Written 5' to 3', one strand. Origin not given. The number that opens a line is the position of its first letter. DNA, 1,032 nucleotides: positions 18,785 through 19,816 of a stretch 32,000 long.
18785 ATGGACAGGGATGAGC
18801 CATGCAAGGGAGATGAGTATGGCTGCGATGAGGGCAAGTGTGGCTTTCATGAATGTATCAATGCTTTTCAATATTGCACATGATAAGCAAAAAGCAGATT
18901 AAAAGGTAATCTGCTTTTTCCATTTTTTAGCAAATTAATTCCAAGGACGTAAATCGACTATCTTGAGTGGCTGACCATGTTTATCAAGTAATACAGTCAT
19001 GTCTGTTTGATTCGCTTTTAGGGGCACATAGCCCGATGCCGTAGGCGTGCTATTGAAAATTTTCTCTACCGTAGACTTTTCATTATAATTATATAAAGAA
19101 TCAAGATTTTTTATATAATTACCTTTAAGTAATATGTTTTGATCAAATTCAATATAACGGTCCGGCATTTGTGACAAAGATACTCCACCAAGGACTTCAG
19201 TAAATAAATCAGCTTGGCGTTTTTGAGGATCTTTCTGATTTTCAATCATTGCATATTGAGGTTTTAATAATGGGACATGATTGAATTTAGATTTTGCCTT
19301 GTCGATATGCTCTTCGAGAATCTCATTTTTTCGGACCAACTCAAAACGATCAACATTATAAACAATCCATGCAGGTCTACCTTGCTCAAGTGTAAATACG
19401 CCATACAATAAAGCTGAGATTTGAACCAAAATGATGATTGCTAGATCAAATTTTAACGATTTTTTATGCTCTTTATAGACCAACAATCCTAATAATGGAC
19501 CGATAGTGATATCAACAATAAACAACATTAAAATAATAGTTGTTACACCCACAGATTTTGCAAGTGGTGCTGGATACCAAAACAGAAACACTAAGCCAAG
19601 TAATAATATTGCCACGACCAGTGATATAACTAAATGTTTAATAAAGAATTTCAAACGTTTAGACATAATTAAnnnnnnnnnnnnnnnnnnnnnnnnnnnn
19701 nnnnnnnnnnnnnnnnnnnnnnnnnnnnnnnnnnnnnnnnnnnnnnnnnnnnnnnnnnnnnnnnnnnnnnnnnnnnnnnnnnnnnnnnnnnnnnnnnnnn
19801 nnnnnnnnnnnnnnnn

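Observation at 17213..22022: Pilin island with two full-length PglL-type oligosaccharyltransferase paralogues flanking a TfpX/TfpZ-like membrane protein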

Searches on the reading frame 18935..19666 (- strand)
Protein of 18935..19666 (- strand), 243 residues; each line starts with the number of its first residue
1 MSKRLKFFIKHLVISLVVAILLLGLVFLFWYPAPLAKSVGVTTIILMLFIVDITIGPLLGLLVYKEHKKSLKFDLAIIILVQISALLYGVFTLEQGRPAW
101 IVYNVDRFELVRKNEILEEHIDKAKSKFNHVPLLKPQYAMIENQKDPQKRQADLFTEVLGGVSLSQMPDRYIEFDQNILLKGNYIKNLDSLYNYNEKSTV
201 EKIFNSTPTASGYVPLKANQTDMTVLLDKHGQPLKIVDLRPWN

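Call 3: search_protein_families(library=pfam, proteins=[window:18935-19666:-], max_evalue=0.01)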
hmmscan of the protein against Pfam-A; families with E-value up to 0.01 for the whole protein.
window:18935-19666:- (243 aa): 1 family
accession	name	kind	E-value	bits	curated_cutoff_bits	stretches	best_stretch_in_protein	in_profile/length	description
PF20122.4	DUF6512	-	3.8e-05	24.2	26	1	7-94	83-164/181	Family of unknown function (DUF6512)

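Call 4: search_protein_families(library=ncbifam, proteins=[window:18935-19666:-], max_evalue=0.01)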
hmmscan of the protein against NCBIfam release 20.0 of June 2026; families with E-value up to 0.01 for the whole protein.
window:18935-19666:- (243 aa): 1 family
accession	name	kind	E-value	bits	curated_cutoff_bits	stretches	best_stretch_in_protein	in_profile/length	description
NF041437.1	TfpZ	superfamily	7.9e-89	297.4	200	1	4-242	1-240/240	TfpX/TfpZ family type IV pilin accessory protein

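Call 18: find_homologous_proteins(query=window:18935-19666:-)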
Query window:18935-19666:- (243 aa): 2459 proteins with E <= 0.001 among 4026 candidates; the best 120 are listed.
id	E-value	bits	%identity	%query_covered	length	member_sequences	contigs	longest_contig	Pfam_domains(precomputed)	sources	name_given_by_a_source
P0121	2.9e-149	513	95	100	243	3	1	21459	PF27166.1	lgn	-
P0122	7.0e-133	459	86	100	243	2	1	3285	PF27166.1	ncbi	-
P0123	4.0e-128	444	83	100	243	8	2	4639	PF27166.1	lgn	-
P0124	9.7e-110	384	70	100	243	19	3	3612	PF27166.1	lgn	-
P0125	5.0e-105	368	68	100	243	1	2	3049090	PF27166.1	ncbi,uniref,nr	ncbi:TfpX/TfpZ family type IV pilin accessory protein [Acinetobacter sp. ASP199]|uniref:TfpX/TfpZ fa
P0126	1.3e-91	324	61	100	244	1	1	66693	-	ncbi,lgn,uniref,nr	ncbi:TfpX/TfpZ family type IV pilin accessory protein [Acinetobacter sp. MF4640]|uniref:TfpX/TfpZ fa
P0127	2.9e-91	323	62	100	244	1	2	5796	-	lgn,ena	-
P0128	4.2e-91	323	62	100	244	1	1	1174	-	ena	-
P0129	2.3e-90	320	61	100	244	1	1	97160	-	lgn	-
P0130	2.9e-89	317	61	100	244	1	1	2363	-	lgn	-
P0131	3.0e-88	313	61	100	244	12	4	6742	-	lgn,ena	-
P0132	6.7e-88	312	58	100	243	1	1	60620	PF27166.1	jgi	jgi:hypothetical protein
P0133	8.7e-88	312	57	100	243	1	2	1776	PF27166.1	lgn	-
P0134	2.0e-87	311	58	100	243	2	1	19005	PF27166.1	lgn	-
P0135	2.2e-87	310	58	100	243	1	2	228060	PF27166.1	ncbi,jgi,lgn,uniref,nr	ncbi:TfpX/TfpZ family type IV pilin accessory protein [Acinetobacter sp. UBA3106]|uniref:TfpX/TfpZ f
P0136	2.8e-87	310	56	100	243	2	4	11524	PF27166.1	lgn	-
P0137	3.1e-87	310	57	100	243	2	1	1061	PF27166.1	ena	-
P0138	3.7e-87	310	59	100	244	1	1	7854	PF27166.1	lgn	-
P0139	4.0e-87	310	57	100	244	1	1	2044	PF20122.5,PF27166.1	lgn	-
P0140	4.0e-87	310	56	100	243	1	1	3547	PF27166.1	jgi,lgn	jgi:hypothetical protein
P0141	5.1e-87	309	57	100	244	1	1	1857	PF27166.1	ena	-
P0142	1.1e-86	308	58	100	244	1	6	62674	PF27166.1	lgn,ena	-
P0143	1.7e-86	308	58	100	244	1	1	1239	PF27166.1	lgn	-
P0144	2.2e-86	307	56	100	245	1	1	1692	PF27166.1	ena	-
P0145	2.5e-86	307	56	100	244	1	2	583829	PF27166.1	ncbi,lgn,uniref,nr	ncbi:hypothetical protein F967_00204 [Acinetobacter sp. CIP 102637]|uniref:TfpX/TfpZ family type IV 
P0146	2.7e-86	307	56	100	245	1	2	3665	PF27166.1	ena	-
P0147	2.8e-86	307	56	100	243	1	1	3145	PF27166.1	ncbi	ncbi:MAG: TfpX/TfpZ family type IV pilin accessory protein [Bacilli bacterium]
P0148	3.7e-86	307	57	100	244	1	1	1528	PF27166.1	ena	-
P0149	3.7e-86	307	57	100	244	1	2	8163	PF27166.1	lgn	-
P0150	4.1e-86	306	56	100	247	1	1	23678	PF27166.1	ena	-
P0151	4.1e-86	306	57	100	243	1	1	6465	PF27166.1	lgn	-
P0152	4.5e-86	306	57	100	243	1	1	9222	PF27166.1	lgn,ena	-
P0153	4.6e-86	306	56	100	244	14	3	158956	PF27166.1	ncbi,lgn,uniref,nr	ncbi:Uncharacterised protein [Acinetobacter junii]|uniref:TfpX/TfpZ family type IV pilin accessory p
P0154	6.8e-86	306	56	100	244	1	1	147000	PF27166.1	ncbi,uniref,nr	ncbi:type IV pilin accessory protein [Acinetobacter johnsonii]|uniref:TfpX/TfpZ family type IV pilin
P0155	7.8e-86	305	55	100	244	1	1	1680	PF27166.1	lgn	-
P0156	8.0e-86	305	57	100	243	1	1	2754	PF27166.1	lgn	-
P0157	8.8e-86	305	55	100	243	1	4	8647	PF27166.1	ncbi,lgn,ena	ncbi:MAG: TfpX/TfpZ family type IV pilin accessory protein [Acinetobacter sp.]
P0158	9.6e-86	305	55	100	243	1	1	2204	PF27166.1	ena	-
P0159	1.0e-85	305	56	100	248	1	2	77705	PF27166.1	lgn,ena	-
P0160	1.1e-85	305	56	100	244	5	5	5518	PF27166.1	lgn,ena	-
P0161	1.1e-85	305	56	100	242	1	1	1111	PF27166.1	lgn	-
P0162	1.1e-85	305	59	100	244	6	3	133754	PF27166.1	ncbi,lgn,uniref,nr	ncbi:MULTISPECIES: TfpX/TfpZ family type IV pilin accessory protein [unclassified Acinetobacter]|uni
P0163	1.2e-85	305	54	100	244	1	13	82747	PF27166.1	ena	-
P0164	1.2e-85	305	56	100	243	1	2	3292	PF27166.1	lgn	-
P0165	1.3e-85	305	57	100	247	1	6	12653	PF27166.1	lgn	-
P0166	1.4e-85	305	56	100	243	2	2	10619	PF27166.1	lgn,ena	-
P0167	1.5e-85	304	57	100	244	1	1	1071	PF27166.1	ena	-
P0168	1.6e-85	304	56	100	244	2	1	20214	PF27166.1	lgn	-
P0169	1.8e-85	304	55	100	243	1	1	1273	PF27166.1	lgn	-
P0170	2.0e-85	304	55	100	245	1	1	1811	PF27166.1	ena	-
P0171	2.0e-85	304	56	100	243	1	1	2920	PF27166.1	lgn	-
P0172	2.0e-85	304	57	100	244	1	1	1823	PF27166.1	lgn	-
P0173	2.4e-85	304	55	99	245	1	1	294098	PF27166.1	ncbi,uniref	ncbi:TfpX/TfpZ family type IV pilin accessory protein [Acinetobacter sp. YH16042]|uniref:TfpX/TfpZ f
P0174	2.5e-85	304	56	100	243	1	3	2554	PF27166.1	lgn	-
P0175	2.6e-85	304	57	100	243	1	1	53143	PF27166.1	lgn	-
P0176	2.7e-85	304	55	100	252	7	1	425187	PF27166.1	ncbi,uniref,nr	ncbi:hypothetical protein F946_00211 [Acinetobacter johnsonii ANC 3681]|uniref:Type IV pilin accesso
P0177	3.2e-85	303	57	100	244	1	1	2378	PF27166.1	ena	-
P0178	3.2e-85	303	58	100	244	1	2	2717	PF27166.1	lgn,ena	-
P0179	3.3e-85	303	55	100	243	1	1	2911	PF27166.1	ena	-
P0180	3.8e-85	303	56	100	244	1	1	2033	PF27166.1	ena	-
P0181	4.9e-85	303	56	100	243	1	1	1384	PF27166.1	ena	-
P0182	5.3e-85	303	56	100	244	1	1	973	PF27166.1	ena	-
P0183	5.6e-85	303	55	100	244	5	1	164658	PF27166.1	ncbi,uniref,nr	ncbi:TfpX/TfpZ family type IV pilin accessory protein [Acinetobacter sp. YH12218]|uniref:TfpX/TfpZ f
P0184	6.1e-85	303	55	100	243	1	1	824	PF27166.1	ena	-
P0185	7.3e-85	302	55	100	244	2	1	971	PF27166.1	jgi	-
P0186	7.4e-85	302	57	100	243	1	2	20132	PF27166.1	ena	-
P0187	7.5e-85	302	58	100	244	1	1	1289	PF27166.1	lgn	-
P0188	7.5e-85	302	56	100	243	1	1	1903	PF27166.1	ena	-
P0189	7.6e-85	302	58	100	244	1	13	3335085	PF27166.1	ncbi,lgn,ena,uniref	ncbi:TfpX/TfpZ family type IV pilin accessory protein [Acinetobacter johnsonii]|uniref:TfpX/TfpZ fam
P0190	7.8e-85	302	55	100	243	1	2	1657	PF27166.1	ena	-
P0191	7.9e-85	302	57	100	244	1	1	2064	PF27166.1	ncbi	-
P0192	8.1e-85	302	57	100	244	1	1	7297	PF27166.1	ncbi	-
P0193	9.7e-85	302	58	100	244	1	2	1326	PF27166.1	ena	-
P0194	1.0e-84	302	56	100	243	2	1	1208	PF27166.1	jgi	-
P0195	1.1e-84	302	56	100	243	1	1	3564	PF27166.1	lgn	-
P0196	1.1e-84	302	56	99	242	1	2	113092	PF27166.1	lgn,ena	-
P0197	1.1e-84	302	55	100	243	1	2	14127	PF27166.1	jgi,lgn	jgi:hypothetical protein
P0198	1.3e-84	301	57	100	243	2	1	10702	PF27166.1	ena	-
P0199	1.3e-84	301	56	100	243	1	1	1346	PF27166.1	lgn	-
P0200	1.4e-84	301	56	100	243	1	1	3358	PF27166.1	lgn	-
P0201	1.5e-84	301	54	100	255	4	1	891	PF27166.1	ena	-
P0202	1.5e-84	301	54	100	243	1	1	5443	PF27166.1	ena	-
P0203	1.6e-84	301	55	100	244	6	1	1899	PF27166.1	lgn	-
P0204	1.6e-84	301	56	100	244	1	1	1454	PF27166.1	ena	-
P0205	1.7e-84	301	56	100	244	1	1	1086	PF27166.1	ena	-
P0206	1.8e-84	301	57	100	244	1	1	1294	PF27166.1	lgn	-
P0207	1.8e-84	301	54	100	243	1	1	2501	PF27166.1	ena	-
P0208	2.1e-84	301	55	100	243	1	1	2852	PF27166.1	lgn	-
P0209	2.1e-84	301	56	100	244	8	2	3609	PF27166.1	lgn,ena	-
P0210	2.2e-84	301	56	100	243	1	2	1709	PF27166.1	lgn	-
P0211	2.3e-84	301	56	100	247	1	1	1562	PF27166.1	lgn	-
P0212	2.5e-84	301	56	100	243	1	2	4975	PF27166.1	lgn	-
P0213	2.6e-84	300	56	100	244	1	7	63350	PF27166.1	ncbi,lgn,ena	-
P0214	2.6e-84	300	56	100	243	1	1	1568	PF27166.1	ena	-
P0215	2.7e-84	300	55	100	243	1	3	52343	PF27166.1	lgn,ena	-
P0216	2.8e-84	300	57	100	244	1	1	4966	PF27166.1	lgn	-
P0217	3.1e-84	300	56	100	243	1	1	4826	PF27166.1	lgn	-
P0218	3.2e-84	300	56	100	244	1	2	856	PF27166.1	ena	-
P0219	3.4e-84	300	56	100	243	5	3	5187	PF27166.1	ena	-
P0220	3.5e-84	300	55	99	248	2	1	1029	PF27166.1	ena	-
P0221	3.6e-84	300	55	100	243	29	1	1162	PF27166.1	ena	-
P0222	3.7e-84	300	56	100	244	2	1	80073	PF27166.1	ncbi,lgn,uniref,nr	ncbi:TfpX/TfpZ family type IV pilin accessory protein [Acinetobacter sp. ANC 4862]|uniref:TfpX/TfpZ 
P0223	3.8e-84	300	55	100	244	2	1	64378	PF27166.1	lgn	-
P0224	3.9e-84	300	55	100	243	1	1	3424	PF27166.1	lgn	-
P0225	3.9e-84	300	55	100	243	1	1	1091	PF27166.1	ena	-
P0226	3.9e-84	300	56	100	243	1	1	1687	PF27166.1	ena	-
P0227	4.0e-84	300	56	100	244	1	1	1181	PF27166.1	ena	-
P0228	4.0e-84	300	57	100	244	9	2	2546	PF27166.1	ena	-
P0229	4.2e-84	300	56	100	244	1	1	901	PF27166.1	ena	-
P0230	4.3e-84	300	56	100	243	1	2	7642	PF27166.1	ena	-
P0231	4.3e-84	300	56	100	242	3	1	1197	PF27166.1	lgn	-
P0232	4.4e-84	300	55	100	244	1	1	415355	PF27166.1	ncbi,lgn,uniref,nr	ncbi:hypothetical protein F884_00492 [Acinetobacter sp. CIP 102143]|uniref:TfpX/TfpZ family type IV 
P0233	4.9e-84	300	56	100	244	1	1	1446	PF27166.1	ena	-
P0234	5.0e-84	300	54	100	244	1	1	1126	PF27166.1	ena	-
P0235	5.0e-84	300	56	100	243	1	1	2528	PF27166.1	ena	-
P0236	5.1e-84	300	55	100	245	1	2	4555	PF27166.1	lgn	-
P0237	5.1e-84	299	56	100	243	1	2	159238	PF27166.1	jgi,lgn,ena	-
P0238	5.3e-84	299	56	100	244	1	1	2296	PF27166.1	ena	-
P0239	5.5e-84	299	57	100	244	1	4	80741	PF27166.1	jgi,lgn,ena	jgi:hypothetical protein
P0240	5.7e-84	299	55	99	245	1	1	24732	PF27166.1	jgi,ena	-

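Call 21: find_related_loci(query=A1, collection=genome_contigs, flank=8000)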
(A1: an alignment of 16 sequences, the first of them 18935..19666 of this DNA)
Query A1 (243 aa) in genome_contigs; peptide patterns used: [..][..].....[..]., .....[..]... (x = any residue, [..] = any of these).
47 stretches matched a pattern; 29 encode a relative of the query (tblastn E <= 1e-3); 29 distinct loci.
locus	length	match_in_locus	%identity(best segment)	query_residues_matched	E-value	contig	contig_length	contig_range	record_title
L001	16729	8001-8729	70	1-243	3e-117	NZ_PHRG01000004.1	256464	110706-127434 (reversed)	Acinetobacter pseudolwoffii strain ANC 5044 Contig4, whole genome shotgun sequence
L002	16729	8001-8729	70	1-243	3e-116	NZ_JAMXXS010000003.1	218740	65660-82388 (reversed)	Acinetobacter lwoffii strain VE245-5 contig00003, whole genome shotgun sequence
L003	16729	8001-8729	69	1-243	3e-115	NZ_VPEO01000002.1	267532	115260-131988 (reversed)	Acinetobacter sp. YH16052 NODE_2_length_267532_cov_32.924074, whole genome shotgun sequence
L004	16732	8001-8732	57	1-243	3e-91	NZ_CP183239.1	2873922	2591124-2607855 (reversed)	Acinetobacter sp. A2 chromosome, complete genome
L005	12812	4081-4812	55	1-243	5e-90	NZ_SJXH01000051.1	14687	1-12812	Acinetobacter sp. ANC 4862 Contig51, whole genome shotgun sequence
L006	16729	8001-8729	53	1-243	5e-89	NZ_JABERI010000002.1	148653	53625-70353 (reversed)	Acinetobacter terrae strain ANC 4282 Contig2, whole genome shotgun sequence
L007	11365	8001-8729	52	2-243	1e-88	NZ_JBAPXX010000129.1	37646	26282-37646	MAG: Acinetobacter sp. isolate MFD00208_ilm_asm_bin16 k127_55819, whole genome shotgun sequence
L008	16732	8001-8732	54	1-243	3e-87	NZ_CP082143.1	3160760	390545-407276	Acinetobacter lwoffii strain ED23-35 chromosome, complete genome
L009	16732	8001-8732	52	1-243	3e-86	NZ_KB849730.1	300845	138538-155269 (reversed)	Acinetobacter bouvetii DSM 14964 = CIP 107468 acLrD-supercont1.6, whole genome shotgun sequence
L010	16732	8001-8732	52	1-243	1e-84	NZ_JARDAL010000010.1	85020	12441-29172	Acinetobacter sp. AS5 contig10, whole genome shotgun sequence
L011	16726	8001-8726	52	2-242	5e-85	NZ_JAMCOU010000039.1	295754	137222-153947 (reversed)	Acinetobacter amyesii strain ANC 5579 1, whole genome shotgun sequence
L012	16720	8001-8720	51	3-242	1e-84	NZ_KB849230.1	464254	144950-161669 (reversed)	Acinetobacter johnsonii CIP 64.6 acLZl-supercont1.11, whole genome shotgun sequence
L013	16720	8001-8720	52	5-243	3e-83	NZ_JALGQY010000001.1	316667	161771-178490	Acinetobacter lwoffii strain K1 NODE_1_length_316667_cov_221.973_ID_35817, whole genome shotgun sequence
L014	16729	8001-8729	55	1-243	8e-83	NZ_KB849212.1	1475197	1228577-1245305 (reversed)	Acinetobacter parvus DSM 16617 = CIP 108168 acLZw-supercont1.6, whole genome shotgun sequence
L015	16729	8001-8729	52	1-242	3e-82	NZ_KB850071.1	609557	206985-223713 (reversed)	Acinetobacter higginsii strain CIP 70.18 acLso-supercont1.22, whole genome shotgun sequence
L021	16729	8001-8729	58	1-243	1e-96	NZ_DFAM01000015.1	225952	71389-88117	MAG: Acinetobacter sp. UBA3106 UBA3106_contig_8, whole genome shotgun sequence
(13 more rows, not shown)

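Call 63: predict_structure(alignment_id=A1)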
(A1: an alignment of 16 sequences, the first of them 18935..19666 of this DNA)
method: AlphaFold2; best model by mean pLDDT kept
length: 243 residues; sequences in the alignment: 16
mean_pLDDT: 56.8   pTM: 0.30
mean pLDDT of the five models: 56.8, 56.1, 54.5, 53.7, 52.5
residues with pLDDT >= 90: 0; 70-90: 64; 50-70: 88; < 50: 91
segments of 3 or more residues with pLDDT < 50: 35-37, 91-174
pLDDT, mean of each block of 10 residues (from residue 1): 68 74 69 52 64 64 54 62 61 41 32 35 43 35 41 36 33 50 73 81 84 68 74 73 47
secondary structure, 60 per line:
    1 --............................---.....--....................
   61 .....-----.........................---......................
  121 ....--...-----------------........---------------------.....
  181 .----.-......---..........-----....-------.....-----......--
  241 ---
elements in order: H3-30 H34-38 H41-65 H71-95 H99-124 H147-154 H176-181 H188-193 H197-206 E212-215 E223-227 E233-238

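Call 68: search_protein_families(library=pfam, proteins=[L008:1112-3049:+, L008:3037-5103:+, L008:5107-5457:+, L015:3639-5003:+, L015:5006-6190:+, L015:6195-7388:+, L010:7611-7973:+, L021:7613-7996:+, L013:7367-7987:+, L009:6183-7379:+], max_evalue=0.01)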
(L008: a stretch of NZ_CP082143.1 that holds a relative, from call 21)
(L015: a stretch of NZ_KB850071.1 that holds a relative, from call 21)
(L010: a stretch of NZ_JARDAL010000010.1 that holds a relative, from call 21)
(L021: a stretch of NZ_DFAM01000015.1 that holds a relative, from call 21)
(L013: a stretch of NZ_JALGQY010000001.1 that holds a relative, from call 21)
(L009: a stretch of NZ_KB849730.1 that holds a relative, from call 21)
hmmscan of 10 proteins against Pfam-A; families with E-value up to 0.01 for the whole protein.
L008:1112-3049:+ (645 aa): 0 families

L008:3037-5103:+ (688 aa): 0 families

L008:5107-5457:+ (116 aa): 2 families
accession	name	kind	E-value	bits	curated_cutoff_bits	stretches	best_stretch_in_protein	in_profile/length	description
PF19753.4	DUF6240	-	0.00092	19.1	26.6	1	44-102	57-116/276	Family of unknown function (DUF6240)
PF20715.2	DUF6827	-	0.007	16.6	26.9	1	52-106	82-135/158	Domain of unknown function (DUF6827)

L015:3639-5003:+ (454 aa): 1 family
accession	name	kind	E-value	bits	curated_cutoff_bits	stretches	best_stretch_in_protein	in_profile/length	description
PF00884.28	Sulfatase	-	7.4e-13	48.9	25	1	277-433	76-245/301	Sulfatase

L015:5006-6190:+ (394 aa): 1 family
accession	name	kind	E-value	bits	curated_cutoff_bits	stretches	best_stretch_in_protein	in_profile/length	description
PF04932.20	Wzy_C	-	4.8e-21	75.6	31.7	1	194-328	2-147/149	O-Antigen ligase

L015:6195-7388:+ (397 aa): 2 families
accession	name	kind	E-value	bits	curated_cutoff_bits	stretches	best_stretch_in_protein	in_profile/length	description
PF00144.29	Beta-lactamase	-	1.1e-27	97.5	27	1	102-384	42-320/329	Beta-lactamase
PF00768.25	Peptidase_S11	-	0.0022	18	27.6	0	106-139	31-64/239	D-alanyl-D-alanine carboxypeptidase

L010:7611-7973:+ (120 aa): 1 family
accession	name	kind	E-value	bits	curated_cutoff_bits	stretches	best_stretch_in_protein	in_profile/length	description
PF02431.20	Chalcone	-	0.00055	19.8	27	1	45-103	34-92/203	Chalcone-flavanone isomerase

L021:7613-7996:+ (127 aa): 2 families
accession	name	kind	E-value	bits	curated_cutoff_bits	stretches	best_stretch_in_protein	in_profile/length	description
PF00644.27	PARP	-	2.5e-06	27.6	26.7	1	8-79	32-108/199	Poly(ADP-ribose) polymerase catalytic domain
PF01885.22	PTS_2-RNA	-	0.0076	16.7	26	1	23-95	93-161/177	RNA 2'-phosphotransferase, Tpt1 / KptA family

L013:7367-7987:+ (206 aa): 1 family
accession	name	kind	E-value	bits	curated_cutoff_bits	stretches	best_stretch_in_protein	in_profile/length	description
PF18928.5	DUF5677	-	0.00012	22.7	27.1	1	61-163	31-152/166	Family of unknown function (DUF5677)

L009:6183-7379:+ (398 aa): 1 family
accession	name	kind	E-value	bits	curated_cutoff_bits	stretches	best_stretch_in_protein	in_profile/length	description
PF00144.29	Beta-lactamase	-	5.3e-27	95.3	27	1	104-374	42-311/329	Beta-lactamase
